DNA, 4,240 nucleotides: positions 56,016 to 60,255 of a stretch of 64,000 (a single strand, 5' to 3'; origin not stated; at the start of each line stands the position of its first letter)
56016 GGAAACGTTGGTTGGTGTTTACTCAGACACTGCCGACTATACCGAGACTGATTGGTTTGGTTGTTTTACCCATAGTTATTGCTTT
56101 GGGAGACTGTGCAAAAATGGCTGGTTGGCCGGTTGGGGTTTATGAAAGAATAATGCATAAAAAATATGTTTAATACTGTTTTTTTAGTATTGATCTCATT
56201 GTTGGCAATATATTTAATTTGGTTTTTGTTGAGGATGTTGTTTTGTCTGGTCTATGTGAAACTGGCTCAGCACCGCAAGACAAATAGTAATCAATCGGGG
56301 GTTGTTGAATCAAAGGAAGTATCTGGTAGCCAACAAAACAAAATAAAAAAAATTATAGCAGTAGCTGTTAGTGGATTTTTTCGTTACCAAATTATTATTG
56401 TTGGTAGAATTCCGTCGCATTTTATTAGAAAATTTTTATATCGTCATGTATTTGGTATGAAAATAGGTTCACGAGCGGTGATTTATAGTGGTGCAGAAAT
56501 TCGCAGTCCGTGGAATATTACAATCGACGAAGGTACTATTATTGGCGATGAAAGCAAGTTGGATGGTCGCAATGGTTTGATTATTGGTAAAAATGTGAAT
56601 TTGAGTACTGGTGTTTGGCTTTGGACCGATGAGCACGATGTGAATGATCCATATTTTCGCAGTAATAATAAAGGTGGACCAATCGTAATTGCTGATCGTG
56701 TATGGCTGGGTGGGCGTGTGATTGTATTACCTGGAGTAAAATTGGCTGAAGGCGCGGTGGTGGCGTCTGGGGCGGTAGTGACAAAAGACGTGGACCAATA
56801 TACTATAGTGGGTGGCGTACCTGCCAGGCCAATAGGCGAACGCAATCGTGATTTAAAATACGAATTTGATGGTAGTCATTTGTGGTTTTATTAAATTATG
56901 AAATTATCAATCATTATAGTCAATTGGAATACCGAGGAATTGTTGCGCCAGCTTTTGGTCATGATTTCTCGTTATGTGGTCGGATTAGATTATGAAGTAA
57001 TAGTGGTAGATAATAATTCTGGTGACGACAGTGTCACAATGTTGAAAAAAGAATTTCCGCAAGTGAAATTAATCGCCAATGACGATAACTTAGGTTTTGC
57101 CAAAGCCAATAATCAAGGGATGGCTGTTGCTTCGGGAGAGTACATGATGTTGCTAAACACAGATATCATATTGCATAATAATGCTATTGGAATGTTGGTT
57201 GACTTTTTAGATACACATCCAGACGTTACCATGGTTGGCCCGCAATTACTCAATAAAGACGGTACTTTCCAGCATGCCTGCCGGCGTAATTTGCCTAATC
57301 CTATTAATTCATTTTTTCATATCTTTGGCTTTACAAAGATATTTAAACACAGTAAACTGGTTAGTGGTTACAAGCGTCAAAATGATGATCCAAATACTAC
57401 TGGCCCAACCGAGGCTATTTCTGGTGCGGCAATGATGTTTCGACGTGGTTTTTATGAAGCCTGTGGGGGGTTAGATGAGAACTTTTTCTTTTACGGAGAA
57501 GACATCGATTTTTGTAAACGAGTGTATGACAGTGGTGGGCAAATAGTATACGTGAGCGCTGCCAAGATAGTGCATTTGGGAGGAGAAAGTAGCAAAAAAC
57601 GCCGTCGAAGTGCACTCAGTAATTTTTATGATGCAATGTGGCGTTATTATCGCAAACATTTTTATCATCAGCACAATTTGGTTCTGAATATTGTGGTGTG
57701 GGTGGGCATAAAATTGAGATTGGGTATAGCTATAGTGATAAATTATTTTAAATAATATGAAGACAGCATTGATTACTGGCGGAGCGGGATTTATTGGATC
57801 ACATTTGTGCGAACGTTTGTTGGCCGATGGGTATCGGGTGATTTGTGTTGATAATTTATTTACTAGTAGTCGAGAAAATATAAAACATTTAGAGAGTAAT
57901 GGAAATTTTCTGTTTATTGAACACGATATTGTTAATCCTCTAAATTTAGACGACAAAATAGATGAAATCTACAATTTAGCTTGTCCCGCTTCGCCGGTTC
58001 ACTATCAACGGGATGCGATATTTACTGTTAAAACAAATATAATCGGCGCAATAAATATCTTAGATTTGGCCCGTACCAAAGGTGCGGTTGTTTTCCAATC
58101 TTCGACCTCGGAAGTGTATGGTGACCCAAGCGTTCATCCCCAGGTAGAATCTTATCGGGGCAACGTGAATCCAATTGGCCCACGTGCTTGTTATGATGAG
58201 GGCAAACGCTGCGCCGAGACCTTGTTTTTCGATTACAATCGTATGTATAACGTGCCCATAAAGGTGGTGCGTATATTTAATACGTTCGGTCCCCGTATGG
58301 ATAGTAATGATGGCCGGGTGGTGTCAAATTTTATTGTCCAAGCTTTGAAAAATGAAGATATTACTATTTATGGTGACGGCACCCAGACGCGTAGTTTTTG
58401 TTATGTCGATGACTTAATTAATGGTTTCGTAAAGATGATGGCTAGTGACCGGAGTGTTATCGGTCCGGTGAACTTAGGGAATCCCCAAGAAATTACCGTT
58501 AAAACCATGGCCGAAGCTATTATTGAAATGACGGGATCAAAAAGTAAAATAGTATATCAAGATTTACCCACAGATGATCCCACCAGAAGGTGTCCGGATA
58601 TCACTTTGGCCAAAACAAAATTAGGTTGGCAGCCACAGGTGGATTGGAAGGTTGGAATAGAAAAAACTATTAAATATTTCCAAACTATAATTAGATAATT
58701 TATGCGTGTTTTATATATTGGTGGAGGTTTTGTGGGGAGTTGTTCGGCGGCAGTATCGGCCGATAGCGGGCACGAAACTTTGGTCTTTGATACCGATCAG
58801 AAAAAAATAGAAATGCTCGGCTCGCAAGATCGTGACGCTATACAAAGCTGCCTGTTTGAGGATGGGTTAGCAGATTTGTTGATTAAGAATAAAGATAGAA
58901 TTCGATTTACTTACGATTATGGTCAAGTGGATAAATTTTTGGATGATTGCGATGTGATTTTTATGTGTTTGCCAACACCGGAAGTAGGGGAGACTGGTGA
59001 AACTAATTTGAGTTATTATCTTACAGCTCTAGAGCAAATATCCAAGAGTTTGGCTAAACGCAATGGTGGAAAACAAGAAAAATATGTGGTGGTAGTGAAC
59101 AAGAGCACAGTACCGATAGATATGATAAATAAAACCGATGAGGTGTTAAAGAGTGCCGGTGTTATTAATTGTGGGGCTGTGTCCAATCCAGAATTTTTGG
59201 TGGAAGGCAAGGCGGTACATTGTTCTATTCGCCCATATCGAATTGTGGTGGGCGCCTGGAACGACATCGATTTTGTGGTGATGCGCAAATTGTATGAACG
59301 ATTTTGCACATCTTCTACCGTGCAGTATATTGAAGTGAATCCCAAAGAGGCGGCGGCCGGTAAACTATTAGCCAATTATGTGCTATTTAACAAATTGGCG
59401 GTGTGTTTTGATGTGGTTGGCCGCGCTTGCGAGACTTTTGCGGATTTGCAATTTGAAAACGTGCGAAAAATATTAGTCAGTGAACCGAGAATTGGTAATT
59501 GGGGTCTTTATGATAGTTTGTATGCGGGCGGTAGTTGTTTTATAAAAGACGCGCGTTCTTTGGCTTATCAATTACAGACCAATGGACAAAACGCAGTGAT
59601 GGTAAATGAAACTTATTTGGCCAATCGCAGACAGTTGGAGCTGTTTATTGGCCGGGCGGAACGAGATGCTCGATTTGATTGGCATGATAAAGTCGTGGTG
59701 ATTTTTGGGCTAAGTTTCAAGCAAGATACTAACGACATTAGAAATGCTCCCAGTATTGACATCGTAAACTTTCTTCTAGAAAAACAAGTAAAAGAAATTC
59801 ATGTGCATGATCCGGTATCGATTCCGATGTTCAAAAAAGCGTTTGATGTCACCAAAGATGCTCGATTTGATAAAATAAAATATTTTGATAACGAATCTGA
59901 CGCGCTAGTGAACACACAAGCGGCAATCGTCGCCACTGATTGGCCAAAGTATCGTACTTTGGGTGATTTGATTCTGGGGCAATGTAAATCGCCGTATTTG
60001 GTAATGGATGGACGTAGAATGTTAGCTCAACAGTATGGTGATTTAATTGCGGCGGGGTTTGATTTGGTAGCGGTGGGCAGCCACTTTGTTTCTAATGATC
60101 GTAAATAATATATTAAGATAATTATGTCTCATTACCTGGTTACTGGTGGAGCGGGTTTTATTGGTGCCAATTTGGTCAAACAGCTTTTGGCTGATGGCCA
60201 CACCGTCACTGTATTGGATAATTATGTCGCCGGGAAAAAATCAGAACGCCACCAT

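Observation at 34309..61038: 27-kb co-directional glycosylation island with three GT2(DPM1/GtrB-like) + GT-C(PMT/ArnT-like) pairs: candidate lipid-carrier-mediated extracytoplasmic (protein O-) glycosylation system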

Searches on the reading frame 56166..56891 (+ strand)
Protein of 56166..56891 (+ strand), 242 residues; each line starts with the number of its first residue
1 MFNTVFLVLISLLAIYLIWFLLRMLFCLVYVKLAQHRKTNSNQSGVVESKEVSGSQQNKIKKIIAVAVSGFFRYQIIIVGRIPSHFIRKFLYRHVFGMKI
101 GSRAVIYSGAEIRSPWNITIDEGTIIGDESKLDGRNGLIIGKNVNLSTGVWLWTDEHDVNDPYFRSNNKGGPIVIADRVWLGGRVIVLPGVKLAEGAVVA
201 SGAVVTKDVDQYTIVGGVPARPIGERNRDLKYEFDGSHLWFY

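Call 5: search_protein_families(library=pfam, proteins=[window:56166-56891:+], max_evalue=0.01)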
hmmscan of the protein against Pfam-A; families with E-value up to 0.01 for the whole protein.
window:56166-56891:+ (242 aa): 2 families
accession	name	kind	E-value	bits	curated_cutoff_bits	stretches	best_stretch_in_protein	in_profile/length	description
PF00132.30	Hexapep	-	1.3e-09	37.8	27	1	173-207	2-36/36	Bacterial transferase hexapeptide (six repeats)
PF14602.12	Hexapep_2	-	1.7e-06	28.1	27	1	172-207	1-34/34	Hexapeptide repeat of succinyl-transferase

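Call 47: search_protein_families(library=ncbifam, proteins=[window:56166-56891:+], max_evalue=1e-10)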
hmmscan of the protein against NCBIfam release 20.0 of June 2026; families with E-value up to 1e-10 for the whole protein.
window:56166-56891:+ (242 aa): 17 families
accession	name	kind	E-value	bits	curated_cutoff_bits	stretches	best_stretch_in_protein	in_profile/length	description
NF007797.0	PRK10502.1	subfamily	2.6e-30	105.4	192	1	77-227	33-180/183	WcaF family extracellular polysaccharide biosynthesis acetyltransferase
TIGR04008.1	WcaF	equivalog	5.8e-21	75.2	326.3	1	45-226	6-178/180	colanic acid biosynthesis acetyltransferase WcaF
NF038307.1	EPS_acetyl_HpsU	equivalog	2.6e-19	69.5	305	1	82-223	37-175/178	hormogonium polysaccharide biosynthesis acetyltransferase HpsU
NF007499.0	PRK10092.1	equivalog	4.3e-19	69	314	1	139-223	95-180/183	maltose O-acetyltransferase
TIGR03532.1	DapD_Ac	equivalog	1.8e-18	67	231.75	1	98-225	99-213/231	2,3,4,5-tetrahydropyridine-2,6-dicarboxylate N-acetyltransferase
TIGR03308.1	phn_thr-fam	hypoth_equivalog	1.4e-17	64.3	201.65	1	160-226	96-162/204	phosphonate metabolim protein, transferase hexapeptide repeat family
NF000490.1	chloram_CatB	equivalog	2e-16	60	350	1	156-229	94-167/210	type B chloramphenicol O-acetyltransferase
NF058585.1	HptprglPActTf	PfamEq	2.1e-16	60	300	1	167-228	101-162/172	heptaprenylglyceryl phosphate O-acetyltransferase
NF000311.1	Vat_ABCDEFH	equivalog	8.7e-16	58.1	300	1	170-228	108-166/201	Vat family streptogramin A O-acetyltransferase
NF033468.1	stregram_VatI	exception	4.4e-14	52.7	415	1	170-226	110-166/208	streptogramin A O-acetyltransferase Vat(I)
NF007076.0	PRK09527.1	equivalog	5.4e-13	48.8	347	1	137-234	95-194/203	galactoside O-acetyltransferase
NF007240.0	PRK09677.1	equivalog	6.7e-13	48.6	243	1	136-229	84-187/192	putative lipopolysaccharide biosynthesis O-acetyl transferase WbbJ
NF000504.1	stregram_VatH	exception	7.2e-13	48.9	475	1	171-229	116-174/216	streptogramin A O-acetyltransferase Vat(H)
NF000020.1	stregram_VatE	exception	9.1e-13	48.3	450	1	171-225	114-168/214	streptogramin A O-acetyltransferase Vat(E)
NF000101.1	stregram_VatA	exception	2.4e-12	47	450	1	170-229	116-175/219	streptogramin A O-acetyltransferase Vat(A)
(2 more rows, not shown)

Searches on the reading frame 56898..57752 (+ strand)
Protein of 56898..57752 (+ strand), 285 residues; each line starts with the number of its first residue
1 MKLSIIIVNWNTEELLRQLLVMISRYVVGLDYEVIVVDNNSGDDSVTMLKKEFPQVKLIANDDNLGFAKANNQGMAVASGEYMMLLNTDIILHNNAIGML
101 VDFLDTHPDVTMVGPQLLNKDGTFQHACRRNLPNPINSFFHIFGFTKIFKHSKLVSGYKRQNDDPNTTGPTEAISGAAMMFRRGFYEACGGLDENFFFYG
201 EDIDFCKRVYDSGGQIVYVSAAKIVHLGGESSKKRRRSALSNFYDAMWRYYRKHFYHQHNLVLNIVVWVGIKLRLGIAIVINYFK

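Call 5: search_protein_families(library=pfam, proteins=[window:56898-57752:+], max_evalue=0.01)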
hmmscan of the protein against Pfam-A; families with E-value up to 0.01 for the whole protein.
window:56898-57752:+ (285 aa): 7 families
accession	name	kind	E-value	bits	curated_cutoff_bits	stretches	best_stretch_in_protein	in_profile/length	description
PF00535.33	Glycos_transf_2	-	2.9e-22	79.8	23.3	1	4-154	1-132/168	Glycosyl transferase family 2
PF13641.12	Glyco_tranf_2_3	-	2.9e-16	60.6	27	1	3-237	3-222/230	Glycosyltransferase like family 2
PF02709.20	Glyco_transf_7C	-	8.9e-07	28.9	23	1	162-223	7-71/78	N-terminal domain of galactosyltransferase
PF13632.12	Glyco_trans_2_3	-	3.1e-06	27.6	27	1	173-283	71-180/198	Glycosyl transferase family group 2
PF10111.15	Glyco_tranf_2_2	-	1.5e-05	25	27.3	1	22-92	21-94/276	Glycosyltransferase like family 2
PF13712.12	Glyco_tranf_2_5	-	0.00015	22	27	1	58-220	32-181/210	Glycosyltransferase like family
PF13506.12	Glyco_transf_21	-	0.0022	17.9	21.7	0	169-229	97-157/174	Glycosyl transferase family 21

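Call 7: search_protein_families(library=ncbifam, proteins=[window:56898-57752:+], max_evalue=0.01)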
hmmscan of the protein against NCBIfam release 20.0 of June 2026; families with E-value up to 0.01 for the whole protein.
window:56898-57752:+ (285 aa): 21 families
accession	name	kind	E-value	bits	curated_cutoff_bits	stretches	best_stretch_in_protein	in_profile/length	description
TIGR03965.1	mycofact_glyco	equivalog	7.3e-19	68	280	1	4-226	77-280/467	mycofactocin biosynthesis glycosyltransferase MftF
TIGR01556.1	rhamnosyltran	subfamily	2.6e-15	56.4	200.55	1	32-252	22-228/281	rhamnosyltransferase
NF041875.1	EPS_EpsD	equivalog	3.5e-15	56.2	370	1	3-117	1-117/325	exopolysaccharide biosynthesis glycosyltransferase EpsD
TIGR03937.1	PgaC_IcaA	equivalog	1.3e-14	54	422.3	1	3-113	47-159/407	poly-beta-1,6-N-acetyl-D-glucosamine synthase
TIGR04283.1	glyco_like_mftF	equivalog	1.2e-12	47.9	182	1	3-104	1-97/221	TIGR04283 family arsenosugar biosynthesis glycosyltransferase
NF007482.0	PRK10073.1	equivalog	1.8e-12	46.9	423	1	2-101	7-107/334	glycosyltransferase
NF038302.1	EPS_HpsE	equivalog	2.8e-11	43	300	1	1-226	1-222/307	hormogonium polysaccharide biosynthesis glycosyltransferase HpsE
NF053739.1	GlytfEpsEBac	equivalog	4.5e-11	42.2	450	1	2-152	2-152/265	glycosyltransferase EpsE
TIGR03111.1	glyc2_xrt_Gpos1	hypoth_equivalog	3.4e-10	39.3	363.95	1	3-121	51-173/439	TIGR03111 family XrtG-associated glycosyltransferase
NF038299.1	EPS_HpsN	equivalog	5.7e-10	38.7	425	1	2-261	2-254/317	hormogonium polysaccharide biosynthesis glycosyltransferase HpsN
NF050050.1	ProtGlycPglI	equivalog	1.2e-09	38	500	1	2-125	3-128/306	GalNAc(5)-diNAcBac-PP-undecaprenol beta-1,3-glucosyltransferase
TIGR04009.1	wcaE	equivalog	6.4e-09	35.4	369.2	1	1-120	1-123/248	colanic acid biosynthesis glycosyltransferase WcaE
NF047683.1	TeichurnBiosyTuaG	equivalog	7.1e-08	32.4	400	1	3-124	8-132/252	teichuronic acid biosynthesis protein TuaG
NF007986.1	PRK10714.1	equivalog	2.1e-06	27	529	1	2-126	7-136/316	undecaprenyl-phosphate 4-deoxy-4-formamido-L-arabinose transferase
NF041394.1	GtaseAglG_Halo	equivalog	3.3e-06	26.6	440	1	34-146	36-142/304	glucosyl-dolichyl phosphate glucuronosyltransferase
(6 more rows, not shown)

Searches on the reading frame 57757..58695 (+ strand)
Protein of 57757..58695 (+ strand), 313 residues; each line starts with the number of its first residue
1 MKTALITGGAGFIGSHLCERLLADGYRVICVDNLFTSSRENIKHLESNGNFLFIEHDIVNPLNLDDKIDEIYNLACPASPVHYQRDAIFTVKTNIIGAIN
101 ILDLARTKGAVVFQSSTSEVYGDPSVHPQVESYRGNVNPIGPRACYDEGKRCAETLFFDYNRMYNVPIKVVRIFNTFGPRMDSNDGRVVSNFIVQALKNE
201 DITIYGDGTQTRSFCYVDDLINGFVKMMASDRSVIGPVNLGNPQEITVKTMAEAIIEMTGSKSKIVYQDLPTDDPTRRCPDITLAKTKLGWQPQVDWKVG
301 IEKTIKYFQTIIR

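Call 5: search_protein_families(library=pfam, proteins=[window:57757-58695:+], max_evalue=0.01)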
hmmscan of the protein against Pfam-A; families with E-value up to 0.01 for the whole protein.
window:57757-58695:+ (313 aa): 7 families
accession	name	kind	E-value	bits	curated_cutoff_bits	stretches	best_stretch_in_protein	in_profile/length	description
PF16363.11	GDP_Man_Dehyd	-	6.2e-56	190.7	27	1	5-304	1-332/332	GDP-mannose 4,6 dehydratase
PF01370.27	Epimerase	-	3.5e-52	177.6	20.9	1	4-233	1-230/240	NAD dependent epimerase/dehydratase family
PF01073.25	3Beta_HSD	-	5.7e-14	52.3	22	1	5-221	1-222/280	3-beta hydroxysteroid dehydrogenase/isomerase family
PF07993.18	NAD_binding_4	-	1.9e-09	37.5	20.1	1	64-192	85-220/258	Male sterility protein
PF02719.21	Polysacc_synt_2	-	1.7e-07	31.2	20.2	1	5-109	2-119/293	Polysaccharide biosynthesis protein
PF00106.31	adh_short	-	2.7e-07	30.7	26.6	1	2-69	1-69/195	short chain dehydrogenase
PF04321.23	RmlD_sub_bind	-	1.2e-06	28.3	27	1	4-267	3-239/287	RmlD substrate binding domain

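Call 47: search_protein_families(library=ncbifam, proteins=[window:57757-58695:+], max_evalue=1e-10)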
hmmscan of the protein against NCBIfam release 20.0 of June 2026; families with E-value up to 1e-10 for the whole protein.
window:57757-58695:+ (313 aa): 15 families
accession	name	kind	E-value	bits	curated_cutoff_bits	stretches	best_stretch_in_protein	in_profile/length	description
TIGR01181.1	dTDP_gluc_dehyt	equivalog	6.2e-41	140.5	365.1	1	4-309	2-312/321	dTDP-glucose 4,6-dehydratase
TIGR04180.1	EDH_00030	hypoth_equivalog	6e-40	137.2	475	1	5-295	2-296/297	NAD-dependent 4,6-dehydratase LegB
TIGR01179.1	galE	equivalog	5.6e-33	114.1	262.3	1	5-296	3-312/332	UDP-glucose 4-epimerase GalE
NF008872.0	PRK11908.1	equivalog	3e-28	98.8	294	1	1-310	1-337/349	bifunctional UDP-4-keto-pentose/UDP-xylose synthase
NF011728.1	PRK15181.1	equivalog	5.9e-28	97.9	760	1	2-308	16-337/348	Vi polysaccharide biosynthesis UDP-N-acetylglucosaminuronic acid C-4 epimerase TviC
NF005998.1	PRK08125.1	equivalog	4.9e-26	91.3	777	1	3-308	317-649/649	bifunctional UDP-4-amino-4-deoxy-L-arabinose formyltransferase/UDP-glucuronic acid oxidase ArnA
TIGR02197.1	heptose_epim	equivalog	1.8e-22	80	274.6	1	5-273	2-274/316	ADP-glyceromanno-heptose 6-epimerase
NF007490.0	PRK10084.1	subfamily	1.3e-21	77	649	1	4-308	3-334/361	dTDP-glucose 4,6-dehydratase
NF007582.0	PRK10217.1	equivalog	1.8e-21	76.7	698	1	1-308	1-331/355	dTDP-glucose 4,6-dehydratase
NF007956.0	PRK10675.1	subfamily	2.7e-17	62.9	394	1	4-291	3-312/338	UDP-glucose 4-epimerase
NF047922.1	GDPFucSynFcl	equivalog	1.6e-16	60.6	500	1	6-308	7-301/308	GDP-L-fucose synthase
TIGR02622.1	CDP_4_6_dhtase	equivalog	5.3e-15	55.4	278.45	1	2-310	5-332/352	CDP-glucose 4,6-dehydratase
TIGR01472.1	gmd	equivalog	1.9e-14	53.6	415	1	2-260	1-269/342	GDP-mannose 4,6-dehydratase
TIGR01777.1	yfcH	hypoth_equivalog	5.5e-11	42.6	207.35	0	205-259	188-241/292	TIGR01777 family oxidoreductase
NF041015.1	UDPsulfquin_syn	equivalog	8.8e-11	41.4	575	0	181-226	231-276/384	UDP-sulfoquinovose synthase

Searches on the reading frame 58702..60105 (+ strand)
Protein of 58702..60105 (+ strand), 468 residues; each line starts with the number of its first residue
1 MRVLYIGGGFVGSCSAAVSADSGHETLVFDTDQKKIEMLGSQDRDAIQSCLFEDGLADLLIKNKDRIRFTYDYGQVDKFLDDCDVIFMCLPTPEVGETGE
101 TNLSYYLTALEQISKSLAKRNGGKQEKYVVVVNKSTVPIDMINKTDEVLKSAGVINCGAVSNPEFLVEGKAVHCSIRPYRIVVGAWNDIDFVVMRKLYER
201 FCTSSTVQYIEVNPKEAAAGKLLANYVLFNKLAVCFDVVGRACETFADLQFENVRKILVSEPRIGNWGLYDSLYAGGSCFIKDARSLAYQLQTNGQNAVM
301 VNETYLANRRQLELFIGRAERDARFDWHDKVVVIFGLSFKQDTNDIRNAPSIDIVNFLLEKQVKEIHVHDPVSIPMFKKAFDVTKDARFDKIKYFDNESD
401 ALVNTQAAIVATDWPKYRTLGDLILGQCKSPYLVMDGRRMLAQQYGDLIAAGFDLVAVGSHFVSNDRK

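Call 5: search_protein_families(library=pfam, proteins=[window:58702-60105:+], max_evalue=0.01)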
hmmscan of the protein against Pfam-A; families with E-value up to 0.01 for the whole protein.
window:58702-60105:+ (468 aa): 3 families
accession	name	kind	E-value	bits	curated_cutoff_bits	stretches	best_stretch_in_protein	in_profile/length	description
PF03721.20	UDPG_MGDP_dh_N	-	1.2e-30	106.9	27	1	1-188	1-178/187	UDP-glucose/GDP-mannose dehydrogenase family, NAD binding domain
PF03720.21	UDPG_MGDP_dh_C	-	2e-19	70.3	30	1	334-441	2-101/103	UDP-glucose/GDP-mannose dehydrogenase family, UDP binding domain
PF00984.24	UDPG_MGDP_dh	-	3.2e-09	37.2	25.4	1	216-309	2-93/94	UDP-glucose/GDP-mannose dehydrogenase family, central domain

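Call 47: search_protein_families(library=ncbifam, proteins=[window:58702-60105:+], max_evalue=1e-10)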
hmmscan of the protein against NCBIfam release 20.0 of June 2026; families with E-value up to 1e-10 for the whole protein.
window:58702-60105:+ (468 aa): 5 families
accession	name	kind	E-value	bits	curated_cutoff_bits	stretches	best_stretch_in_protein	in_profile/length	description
TIGR03026.1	NDP-sugDHase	subfamily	8.2e-68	229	189.8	1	1-439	1-413/413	nucleotide sugar dehydrogenase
NF041297.1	UDPGDh_AglM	equivalog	1.3e-60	205.5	670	1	1-444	1-420/429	UDP-glucose 6-dehydrogenase AglM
NF047673.2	TeichurnBiosyTuaD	equivalog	1.1e-54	186.3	700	1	3-465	4-436/439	UDP-glucose 6-dehydrogenase TuaD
NF040825.1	UDPMaNacDH_Arch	equivalog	1.1e-21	77.2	750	1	1-452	1-412/418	UDP-N-acetyl-D-mannosamine dehydrogenase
NF011631.0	PRK15057.1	equivalog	1.7e-18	66.9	757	1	1-381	1-344/388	UDP-glucose 6-dehydrogenase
